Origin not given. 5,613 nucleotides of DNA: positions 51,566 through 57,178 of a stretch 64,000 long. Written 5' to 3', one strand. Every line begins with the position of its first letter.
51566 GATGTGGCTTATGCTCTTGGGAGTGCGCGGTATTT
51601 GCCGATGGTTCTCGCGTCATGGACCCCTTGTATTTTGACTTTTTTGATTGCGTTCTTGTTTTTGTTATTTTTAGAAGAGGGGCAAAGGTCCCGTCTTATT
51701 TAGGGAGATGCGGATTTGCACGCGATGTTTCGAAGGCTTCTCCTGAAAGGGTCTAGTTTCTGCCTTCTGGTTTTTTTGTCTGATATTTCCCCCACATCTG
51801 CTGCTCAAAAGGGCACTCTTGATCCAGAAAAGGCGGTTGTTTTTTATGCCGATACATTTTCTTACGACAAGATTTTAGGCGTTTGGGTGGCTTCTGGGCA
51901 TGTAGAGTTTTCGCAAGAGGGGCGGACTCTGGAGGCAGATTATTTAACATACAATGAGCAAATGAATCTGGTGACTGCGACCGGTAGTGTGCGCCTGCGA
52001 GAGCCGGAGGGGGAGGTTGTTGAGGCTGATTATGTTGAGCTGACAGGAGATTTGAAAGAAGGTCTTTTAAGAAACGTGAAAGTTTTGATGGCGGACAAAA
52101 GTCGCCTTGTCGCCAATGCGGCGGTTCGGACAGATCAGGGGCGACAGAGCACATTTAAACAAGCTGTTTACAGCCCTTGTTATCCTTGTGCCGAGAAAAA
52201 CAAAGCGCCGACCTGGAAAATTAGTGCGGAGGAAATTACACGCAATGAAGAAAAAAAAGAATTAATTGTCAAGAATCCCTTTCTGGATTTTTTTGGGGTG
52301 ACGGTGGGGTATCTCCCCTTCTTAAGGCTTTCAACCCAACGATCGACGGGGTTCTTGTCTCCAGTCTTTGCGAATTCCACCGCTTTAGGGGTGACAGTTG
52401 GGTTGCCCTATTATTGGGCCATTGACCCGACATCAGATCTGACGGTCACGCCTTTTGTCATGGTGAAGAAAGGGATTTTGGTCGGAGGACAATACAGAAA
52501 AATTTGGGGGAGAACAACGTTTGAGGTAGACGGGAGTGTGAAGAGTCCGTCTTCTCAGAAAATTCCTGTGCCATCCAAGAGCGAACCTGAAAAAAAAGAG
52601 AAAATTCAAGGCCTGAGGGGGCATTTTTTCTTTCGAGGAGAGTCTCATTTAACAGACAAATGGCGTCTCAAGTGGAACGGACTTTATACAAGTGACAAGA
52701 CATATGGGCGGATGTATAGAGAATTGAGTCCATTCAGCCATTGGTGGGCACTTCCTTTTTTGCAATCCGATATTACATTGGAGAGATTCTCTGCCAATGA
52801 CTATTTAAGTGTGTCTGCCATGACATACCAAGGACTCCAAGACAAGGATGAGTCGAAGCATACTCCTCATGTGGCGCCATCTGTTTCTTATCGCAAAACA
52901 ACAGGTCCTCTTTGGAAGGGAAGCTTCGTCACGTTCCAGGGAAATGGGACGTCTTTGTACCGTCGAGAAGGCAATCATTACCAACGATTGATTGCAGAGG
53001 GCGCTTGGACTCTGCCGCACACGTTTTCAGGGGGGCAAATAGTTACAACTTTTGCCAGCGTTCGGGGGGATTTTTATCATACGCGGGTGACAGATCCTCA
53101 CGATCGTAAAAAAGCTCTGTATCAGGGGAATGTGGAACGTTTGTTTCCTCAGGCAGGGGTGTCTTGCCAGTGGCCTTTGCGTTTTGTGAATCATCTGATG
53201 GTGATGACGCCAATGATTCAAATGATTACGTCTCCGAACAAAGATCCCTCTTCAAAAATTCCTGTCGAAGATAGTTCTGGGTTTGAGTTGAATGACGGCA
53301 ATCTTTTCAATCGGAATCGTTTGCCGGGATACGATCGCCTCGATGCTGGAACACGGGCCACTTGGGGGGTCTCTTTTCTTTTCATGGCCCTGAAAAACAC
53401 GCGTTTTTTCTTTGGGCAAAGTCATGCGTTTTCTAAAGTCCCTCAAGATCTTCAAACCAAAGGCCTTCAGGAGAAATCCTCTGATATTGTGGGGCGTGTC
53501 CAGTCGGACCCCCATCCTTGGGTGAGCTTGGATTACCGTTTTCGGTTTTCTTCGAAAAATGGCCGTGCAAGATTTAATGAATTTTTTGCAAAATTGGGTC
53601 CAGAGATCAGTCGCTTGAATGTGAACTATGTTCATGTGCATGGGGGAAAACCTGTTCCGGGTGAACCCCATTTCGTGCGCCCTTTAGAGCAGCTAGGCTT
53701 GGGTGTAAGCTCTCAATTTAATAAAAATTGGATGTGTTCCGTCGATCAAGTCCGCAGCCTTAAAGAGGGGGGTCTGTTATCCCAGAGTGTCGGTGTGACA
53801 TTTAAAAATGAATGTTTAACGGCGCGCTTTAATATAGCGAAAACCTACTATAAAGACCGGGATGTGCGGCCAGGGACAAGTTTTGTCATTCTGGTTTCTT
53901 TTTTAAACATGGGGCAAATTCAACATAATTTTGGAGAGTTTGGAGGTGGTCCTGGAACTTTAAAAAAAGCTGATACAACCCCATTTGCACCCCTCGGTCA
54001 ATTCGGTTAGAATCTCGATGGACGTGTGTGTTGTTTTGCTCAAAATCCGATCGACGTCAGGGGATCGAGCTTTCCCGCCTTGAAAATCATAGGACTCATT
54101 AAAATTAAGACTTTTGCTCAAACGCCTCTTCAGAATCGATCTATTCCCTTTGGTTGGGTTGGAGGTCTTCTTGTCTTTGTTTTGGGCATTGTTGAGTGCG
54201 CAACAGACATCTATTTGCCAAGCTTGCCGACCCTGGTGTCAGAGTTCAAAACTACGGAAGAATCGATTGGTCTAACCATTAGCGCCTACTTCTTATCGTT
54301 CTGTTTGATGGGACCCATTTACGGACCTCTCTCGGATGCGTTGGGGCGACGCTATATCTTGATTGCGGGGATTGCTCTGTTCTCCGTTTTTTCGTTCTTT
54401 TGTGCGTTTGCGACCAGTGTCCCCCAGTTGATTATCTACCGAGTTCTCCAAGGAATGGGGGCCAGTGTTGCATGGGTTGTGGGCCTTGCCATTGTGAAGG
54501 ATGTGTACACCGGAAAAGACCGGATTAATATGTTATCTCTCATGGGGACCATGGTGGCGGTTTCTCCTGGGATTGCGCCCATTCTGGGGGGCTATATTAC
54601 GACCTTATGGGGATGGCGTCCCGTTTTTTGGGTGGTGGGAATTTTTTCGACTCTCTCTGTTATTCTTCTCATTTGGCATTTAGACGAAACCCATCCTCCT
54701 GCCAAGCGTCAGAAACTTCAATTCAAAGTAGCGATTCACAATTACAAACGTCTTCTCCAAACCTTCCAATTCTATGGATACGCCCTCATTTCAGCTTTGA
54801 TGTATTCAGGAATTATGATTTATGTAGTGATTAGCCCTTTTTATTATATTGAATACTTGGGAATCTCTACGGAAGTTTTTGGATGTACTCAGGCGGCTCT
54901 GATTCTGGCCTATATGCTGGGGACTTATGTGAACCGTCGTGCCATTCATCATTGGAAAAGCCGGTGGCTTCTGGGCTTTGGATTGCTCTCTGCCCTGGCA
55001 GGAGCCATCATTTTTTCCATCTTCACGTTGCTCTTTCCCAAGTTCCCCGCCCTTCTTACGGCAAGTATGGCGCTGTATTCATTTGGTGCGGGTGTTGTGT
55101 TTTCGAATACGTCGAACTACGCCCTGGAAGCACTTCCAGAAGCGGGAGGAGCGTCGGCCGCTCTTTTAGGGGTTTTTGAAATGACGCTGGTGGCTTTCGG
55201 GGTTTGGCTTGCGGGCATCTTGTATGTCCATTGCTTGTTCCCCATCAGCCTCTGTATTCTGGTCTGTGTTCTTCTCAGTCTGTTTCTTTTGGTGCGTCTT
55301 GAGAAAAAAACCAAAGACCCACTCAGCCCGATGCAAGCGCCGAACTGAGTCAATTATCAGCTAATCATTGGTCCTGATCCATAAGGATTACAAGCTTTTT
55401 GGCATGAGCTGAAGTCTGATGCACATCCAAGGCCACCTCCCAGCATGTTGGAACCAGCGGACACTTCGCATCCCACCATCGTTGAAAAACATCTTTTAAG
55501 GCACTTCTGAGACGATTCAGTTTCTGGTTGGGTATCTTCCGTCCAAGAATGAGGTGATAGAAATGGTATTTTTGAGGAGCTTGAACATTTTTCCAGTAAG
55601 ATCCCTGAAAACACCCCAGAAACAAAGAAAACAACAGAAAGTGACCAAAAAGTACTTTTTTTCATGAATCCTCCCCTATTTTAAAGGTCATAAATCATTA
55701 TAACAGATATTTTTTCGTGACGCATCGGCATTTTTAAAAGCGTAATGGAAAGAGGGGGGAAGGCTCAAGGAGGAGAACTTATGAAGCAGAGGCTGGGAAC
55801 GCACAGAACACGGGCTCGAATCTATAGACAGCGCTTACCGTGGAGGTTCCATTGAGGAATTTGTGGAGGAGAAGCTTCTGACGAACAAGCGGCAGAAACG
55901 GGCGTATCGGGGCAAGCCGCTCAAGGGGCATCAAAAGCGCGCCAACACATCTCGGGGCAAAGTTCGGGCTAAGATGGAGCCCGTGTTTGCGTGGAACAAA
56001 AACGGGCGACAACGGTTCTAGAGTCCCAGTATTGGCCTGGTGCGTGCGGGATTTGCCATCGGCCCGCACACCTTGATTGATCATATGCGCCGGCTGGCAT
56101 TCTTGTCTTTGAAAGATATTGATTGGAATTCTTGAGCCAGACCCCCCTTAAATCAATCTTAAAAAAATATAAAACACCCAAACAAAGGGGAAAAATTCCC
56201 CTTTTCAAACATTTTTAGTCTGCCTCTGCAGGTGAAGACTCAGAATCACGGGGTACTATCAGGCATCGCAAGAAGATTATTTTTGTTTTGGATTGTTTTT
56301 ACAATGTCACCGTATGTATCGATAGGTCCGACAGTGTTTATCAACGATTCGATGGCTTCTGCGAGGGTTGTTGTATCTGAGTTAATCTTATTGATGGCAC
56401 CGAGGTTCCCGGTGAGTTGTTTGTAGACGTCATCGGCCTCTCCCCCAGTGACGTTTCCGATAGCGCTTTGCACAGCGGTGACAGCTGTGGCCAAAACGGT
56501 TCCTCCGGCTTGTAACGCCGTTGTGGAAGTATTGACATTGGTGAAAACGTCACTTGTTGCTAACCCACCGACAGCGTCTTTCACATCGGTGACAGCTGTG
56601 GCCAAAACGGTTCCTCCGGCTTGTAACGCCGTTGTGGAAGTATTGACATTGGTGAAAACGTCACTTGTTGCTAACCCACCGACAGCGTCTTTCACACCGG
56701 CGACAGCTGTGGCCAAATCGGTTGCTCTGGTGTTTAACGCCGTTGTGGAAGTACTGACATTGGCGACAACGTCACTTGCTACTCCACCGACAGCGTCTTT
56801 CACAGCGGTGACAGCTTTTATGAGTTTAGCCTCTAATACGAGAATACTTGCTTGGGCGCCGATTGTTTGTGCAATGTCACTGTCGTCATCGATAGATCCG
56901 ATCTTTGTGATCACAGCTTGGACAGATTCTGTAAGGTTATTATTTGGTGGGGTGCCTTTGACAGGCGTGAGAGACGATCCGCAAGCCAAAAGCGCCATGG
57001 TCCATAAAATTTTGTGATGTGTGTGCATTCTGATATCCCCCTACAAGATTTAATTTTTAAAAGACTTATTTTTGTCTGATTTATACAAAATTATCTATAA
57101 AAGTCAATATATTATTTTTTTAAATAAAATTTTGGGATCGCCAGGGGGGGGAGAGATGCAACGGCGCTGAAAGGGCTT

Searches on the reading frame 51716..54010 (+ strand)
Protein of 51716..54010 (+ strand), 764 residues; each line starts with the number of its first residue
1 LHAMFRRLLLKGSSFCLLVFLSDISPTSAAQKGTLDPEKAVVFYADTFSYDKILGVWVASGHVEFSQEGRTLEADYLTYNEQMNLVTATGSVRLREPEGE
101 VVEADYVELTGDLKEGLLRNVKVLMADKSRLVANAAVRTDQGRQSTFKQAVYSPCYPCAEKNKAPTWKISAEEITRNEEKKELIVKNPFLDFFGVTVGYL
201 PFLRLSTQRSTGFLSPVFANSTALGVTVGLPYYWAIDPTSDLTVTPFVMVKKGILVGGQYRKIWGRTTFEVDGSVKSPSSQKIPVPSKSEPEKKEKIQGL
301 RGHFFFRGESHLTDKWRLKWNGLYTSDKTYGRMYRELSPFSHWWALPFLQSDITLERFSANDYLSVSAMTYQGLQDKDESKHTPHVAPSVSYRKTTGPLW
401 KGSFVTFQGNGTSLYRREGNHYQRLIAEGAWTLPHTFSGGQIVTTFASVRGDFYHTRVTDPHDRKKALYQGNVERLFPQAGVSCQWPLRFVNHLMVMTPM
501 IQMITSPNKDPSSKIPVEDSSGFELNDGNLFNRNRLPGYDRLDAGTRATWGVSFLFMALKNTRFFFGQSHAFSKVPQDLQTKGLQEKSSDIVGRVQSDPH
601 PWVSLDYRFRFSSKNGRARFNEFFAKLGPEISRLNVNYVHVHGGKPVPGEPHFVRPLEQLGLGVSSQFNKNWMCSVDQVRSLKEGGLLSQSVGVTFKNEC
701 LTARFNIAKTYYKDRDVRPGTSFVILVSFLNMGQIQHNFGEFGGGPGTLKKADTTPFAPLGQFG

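Call 76: search_protein_families(library=pfam, proteins=[window:51716-54010:+], max_evalue=0.001)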
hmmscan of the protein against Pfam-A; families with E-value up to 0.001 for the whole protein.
window:51716-54010:+ (764 aa): 1 family
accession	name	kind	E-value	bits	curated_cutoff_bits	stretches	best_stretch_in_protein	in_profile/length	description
PF04453.20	LptD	-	1.2e-58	199.8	22.4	1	301-672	3-384/384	LPS transport system D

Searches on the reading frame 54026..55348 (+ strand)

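Call 76: search_protein_families(library=pfam, proteins=[window:54026-55348:+], max_evalue=0.001)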
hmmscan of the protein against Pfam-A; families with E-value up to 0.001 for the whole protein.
window:54026-55348:+ (440 aa): 3 families
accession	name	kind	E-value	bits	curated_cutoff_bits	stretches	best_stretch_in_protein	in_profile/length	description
PF07690.21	MFS_1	-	2.9e-58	197.9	33.4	2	50-374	2-329/347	Major Facilitator Superfamily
PF00083.30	Sugar_tr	-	5.5e-09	35.9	22.3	1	68-222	35-194/452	Sugar (and other) transporter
PF06609.19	TRI12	-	0.00038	19.5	23.2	1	98-236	97-231/599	Fungal trichothecene efflux pump (TRI12)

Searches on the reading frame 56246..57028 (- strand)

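Call 76: search_protein_families(library=pfam, proteins=[window:56246-57028:-], max_evalue=0.001)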
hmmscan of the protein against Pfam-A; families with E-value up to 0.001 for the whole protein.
window:56246-57028:- (260 aa): 1 family
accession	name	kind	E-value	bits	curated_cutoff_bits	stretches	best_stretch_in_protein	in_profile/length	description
PF04513.17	Baculo_PEP_C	-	2.7e-05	24.7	38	0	130-246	20-127/140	Baculovirus polyhedron envelope protein, PEP, C terminus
